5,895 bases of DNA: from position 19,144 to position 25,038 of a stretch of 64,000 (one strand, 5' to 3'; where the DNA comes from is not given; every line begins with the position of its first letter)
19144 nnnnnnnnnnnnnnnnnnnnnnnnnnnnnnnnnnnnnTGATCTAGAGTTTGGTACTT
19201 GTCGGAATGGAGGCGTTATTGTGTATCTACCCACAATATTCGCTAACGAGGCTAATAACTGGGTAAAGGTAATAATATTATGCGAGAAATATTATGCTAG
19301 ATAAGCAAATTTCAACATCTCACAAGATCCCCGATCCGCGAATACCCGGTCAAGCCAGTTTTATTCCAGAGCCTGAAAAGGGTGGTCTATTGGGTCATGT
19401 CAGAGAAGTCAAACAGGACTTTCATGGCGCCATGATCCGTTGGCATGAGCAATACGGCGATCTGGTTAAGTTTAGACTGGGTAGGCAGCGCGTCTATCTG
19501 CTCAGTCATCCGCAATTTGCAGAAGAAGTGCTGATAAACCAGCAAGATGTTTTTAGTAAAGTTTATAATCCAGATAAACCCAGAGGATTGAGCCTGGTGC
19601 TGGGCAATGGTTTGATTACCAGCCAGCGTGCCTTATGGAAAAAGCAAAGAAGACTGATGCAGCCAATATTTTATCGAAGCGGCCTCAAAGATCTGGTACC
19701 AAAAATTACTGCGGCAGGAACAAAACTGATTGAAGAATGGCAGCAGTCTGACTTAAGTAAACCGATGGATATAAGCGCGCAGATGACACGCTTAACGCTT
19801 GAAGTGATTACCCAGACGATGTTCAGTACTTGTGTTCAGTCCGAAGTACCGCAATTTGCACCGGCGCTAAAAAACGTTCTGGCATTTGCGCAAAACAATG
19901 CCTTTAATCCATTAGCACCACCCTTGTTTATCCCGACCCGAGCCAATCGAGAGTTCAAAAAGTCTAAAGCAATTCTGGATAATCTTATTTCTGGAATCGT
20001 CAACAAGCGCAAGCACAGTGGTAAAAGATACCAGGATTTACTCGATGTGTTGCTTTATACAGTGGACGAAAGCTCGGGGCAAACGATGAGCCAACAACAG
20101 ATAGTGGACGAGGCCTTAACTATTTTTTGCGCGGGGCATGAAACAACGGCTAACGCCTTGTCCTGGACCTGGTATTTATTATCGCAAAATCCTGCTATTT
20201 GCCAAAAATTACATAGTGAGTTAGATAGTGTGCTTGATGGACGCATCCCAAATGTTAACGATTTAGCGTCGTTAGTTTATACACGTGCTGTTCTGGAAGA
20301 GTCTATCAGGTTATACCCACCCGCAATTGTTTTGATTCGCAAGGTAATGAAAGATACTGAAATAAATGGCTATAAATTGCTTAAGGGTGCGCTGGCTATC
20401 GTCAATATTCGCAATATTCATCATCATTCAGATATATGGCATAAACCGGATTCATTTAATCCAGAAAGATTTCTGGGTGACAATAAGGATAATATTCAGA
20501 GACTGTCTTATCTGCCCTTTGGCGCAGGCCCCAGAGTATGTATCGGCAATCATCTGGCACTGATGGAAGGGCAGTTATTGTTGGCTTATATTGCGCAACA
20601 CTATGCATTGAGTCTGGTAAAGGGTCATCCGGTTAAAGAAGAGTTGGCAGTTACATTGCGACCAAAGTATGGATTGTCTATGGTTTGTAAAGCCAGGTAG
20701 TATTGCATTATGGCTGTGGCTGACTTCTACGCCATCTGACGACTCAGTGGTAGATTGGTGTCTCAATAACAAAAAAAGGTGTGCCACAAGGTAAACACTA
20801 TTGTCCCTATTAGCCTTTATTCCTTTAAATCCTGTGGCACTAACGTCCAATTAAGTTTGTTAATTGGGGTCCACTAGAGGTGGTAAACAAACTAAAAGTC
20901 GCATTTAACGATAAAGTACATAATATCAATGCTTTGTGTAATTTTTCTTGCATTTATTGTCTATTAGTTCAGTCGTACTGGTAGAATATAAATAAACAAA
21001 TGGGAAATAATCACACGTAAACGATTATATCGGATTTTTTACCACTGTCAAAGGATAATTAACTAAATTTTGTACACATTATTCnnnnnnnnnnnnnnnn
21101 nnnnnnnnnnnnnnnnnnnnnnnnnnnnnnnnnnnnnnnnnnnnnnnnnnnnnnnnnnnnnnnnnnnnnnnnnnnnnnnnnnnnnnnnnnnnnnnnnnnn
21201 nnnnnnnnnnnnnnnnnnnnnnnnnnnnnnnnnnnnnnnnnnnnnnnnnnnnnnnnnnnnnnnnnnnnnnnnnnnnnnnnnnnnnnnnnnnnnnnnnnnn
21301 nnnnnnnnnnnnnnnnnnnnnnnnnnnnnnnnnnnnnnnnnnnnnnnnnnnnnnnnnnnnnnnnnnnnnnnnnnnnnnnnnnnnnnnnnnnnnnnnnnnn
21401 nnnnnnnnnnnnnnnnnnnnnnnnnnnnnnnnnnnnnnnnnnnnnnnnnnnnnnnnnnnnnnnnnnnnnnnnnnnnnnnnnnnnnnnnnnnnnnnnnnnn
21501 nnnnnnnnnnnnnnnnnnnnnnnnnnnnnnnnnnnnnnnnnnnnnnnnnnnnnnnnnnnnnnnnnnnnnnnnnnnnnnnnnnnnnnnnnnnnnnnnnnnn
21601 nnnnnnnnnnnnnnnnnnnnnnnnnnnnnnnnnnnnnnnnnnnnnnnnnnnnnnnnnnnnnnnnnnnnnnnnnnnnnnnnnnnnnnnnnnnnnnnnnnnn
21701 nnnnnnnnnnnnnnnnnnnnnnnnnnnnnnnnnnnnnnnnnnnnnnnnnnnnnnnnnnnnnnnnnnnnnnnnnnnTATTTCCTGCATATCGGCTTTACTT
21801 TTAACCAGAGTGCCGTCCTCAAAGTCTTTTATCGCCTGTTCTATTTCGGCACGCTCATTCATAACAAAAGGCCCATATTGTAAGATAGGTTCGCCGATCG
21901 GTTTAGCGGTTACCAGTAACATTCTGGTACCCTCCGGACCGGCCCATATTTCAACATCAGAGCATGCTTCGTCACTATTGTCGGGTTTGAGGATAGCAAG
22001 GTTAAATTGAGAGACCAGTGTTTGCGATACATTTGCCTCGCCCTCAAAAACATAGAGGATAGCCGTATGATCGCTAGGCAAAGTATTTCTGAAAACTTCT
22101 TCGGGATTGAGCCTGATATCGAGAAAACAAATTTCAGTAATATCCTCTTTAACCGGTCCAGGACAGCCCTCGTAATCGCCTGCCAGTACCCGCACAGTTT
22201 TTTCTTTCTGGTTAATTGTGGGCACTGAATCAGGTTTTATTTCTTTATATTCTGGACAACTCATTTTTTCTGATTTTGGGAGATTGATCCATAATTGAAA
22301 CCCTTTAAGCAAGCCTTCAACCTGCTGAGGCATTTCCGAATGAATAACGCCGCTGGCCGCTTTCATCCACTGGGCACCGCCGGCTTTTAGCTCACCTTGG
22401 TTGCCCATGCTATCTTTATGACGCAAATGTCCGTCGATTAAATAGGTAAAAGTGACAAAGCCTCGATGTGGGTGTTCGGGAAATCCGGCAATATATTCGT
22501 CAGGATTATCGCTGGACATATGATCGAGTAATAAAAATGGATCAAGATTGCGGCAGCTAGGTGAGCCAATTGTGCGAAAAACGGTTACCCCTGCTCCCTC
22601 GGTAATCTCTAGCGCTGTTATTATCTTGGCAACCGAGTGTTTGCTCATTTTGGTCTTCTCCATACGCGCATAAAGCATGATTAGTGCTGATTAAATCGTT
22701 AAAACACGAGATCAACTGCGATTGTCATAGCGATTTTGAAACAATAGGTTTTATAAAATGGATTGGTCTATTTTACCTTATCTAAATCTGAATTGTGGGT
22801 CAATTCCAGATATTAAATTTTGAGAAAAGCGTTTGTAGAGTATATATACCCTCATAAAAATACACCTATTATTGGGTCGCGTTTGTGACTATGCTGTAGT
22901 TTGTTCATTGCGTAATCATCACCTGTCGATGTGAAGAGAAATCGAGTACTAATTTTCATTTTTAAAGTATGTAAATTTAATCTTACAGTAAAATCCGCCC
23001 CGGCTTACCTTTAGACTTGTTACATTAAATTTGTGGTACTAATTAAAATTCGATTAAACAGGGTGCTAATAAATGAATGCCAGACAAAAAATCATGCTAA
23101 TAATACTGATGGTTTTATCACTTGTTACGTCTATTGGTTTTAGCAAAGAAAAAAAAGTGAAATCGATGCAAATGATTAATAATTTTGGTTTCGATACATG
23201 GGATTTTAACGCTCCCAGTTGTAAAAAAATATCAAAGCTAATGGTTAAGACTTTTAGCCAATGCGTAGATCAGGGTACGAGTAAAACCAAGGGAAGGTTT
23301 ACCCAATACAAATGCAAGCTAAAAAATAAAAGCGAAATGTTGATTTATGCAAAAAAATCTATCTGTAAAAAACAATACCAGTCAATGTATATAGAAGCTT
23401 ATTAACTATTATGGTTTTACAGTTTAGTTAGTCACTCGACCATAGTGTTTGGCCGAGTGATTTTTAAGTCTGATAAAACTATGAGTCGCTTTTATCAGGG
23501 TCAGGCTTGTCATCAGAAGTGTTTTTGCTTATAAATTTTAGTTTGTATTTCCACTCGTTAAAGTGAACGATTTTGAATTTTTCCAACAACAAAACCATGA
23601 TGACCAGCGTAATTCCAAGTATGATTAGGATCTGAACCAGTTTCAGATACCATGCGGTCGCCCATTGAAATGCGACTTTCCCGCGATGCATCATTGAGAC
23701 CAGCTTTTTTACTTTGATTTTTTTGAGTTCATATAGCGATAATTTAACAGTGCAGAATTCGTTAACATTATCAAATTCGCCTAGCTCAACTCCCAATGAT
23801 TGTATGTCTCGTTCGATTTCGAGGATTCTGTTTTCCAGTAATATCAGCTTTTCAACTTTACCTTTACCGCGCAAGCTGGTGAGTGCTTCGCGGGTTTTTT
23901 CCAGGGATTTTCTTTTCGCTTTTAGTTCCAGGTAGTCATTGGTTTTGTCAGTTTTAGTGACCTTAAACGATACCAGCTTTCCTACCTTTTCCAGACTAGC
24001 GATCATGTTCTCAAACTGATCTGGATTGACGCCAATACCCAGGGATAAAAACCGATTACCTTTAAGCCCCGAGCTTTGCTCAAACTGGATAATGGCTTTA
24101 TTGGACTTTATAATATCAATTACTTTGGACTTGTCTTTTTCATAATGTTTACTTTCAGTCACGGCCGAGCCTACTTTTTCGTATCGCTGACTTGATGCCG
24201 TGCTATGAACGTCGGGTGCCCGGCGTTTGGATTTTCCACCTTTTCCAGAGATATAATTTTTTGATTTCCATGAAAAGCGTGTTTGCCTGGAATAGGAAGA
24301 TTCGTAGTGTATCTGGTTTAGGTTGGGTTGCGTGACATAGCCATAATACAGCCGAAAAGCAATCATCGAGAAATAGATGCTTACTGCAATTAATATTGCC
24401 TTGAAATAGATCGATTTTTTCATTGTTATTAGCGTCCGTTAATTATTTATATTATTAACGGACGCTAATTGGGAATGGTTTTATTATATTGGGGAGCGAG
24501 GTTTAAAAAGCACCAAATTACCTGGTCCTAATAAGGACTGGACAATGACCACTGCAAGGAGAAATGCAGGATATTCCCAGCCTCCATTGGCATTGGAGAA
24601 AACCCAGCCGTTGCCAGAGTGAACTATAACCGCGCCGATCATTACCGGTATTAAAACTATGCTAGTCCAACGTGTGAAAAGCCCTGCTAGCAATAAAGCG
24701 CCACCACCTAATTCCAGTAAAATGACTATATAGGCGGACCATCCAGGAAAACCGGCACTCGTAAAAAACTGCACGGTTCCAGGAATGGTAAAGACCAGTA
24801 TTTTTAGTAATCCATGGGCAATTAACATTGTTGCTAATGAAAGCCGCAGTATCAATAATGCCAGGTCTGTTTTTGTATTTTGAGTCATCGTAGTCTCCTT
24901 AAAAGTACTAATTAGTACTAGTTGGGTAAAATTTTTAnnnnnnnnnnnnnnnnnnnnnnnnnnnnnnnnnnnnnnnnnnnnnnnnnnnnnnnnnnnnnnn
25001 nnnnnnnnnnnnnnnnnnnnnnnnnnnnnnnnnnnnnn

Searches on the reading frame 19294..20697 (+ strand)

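Call 79: search_protein_families(library=pfam, proteins=[window:19294-20697:+], max_evalue=1e-8)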
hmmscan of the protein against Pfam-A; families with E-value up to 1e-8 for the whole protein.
window:19294-20697:+ (468 aa): 1 family
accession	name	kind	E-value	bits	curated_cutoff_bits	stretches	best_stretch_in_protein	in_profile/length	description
PF00067.27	p450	-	2.3e-94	317.2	22.8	1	29-450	6-445/462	Cytochrome P450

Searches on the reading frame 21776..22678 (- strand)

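Call 100: search_protein_families(library=pfam, proteins=[window:21776-22678:-], max_evalue=0.000001)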
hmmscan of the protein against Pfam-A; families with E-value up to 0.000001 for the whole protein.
window:21776-22678:- (301 aa): 2 families
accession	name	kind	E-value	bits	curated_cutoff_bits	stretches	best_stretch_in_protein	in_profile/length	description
PF02678.22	Pirin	-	8.4e-34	116.3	26.1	1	32-131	3-108/108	Pirin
PF05726.19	Pirin_C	-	4.9e-23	81.9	27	1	186-291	2-102/103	Pirin C-terminal cupin domain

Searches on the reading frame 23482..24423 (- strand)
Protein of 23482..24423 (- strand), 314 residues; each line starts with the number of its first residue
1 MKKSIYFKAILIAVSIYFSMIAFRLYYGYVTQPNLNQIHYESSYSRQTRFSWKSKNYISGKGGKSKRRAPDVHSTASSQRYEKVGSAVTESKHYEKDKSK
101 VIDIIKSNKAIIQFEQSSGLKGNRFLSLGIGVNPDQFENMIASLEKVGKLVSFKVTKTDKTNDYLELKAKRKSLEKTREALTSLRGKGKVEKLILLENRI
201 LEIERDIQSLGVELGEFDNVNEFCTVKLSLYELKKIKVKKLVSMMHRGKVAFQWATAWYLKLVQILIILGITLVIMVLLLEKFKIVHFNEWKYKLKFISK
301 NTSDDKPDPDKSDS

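Call 100: search_protein_families(library=pfam, proteins=[window:23482-24423:-], max_evalue=0.000001)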
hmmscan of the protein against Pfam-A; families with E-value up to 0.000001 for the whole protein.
window:23482-24423:- (314 aa): 1 family
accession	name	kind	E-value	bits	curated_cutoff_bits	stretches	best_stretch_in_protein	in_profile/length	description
PF14257.11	DUF4349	-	1.4e-17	64.2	27.7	1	90-279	12-204/213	Domain of unknown function (DUF4349)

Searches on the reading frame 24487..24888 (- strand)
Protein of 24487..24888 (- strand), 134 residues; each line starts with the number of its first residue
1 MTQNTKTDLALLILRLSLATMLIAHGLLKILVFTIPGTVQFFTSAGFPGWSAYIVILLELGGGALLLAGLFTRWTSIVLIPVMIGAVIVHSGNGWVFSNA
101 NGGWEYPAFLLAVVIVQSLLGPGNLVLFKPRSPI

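Call 100: search_protein_families(library=pfam, proteins=[window:24487-24888:-], max_evalue=0.000001)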
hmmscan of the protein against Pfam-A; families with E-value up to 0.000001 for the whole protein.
window:24487-24888:- (134 aa): 1 family
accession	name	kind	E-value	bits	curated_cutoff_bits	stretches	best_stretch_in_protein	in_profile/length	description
PF07681.17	DoxX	-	6.7e-20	72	23.6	1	10-90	1-83/85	DoxX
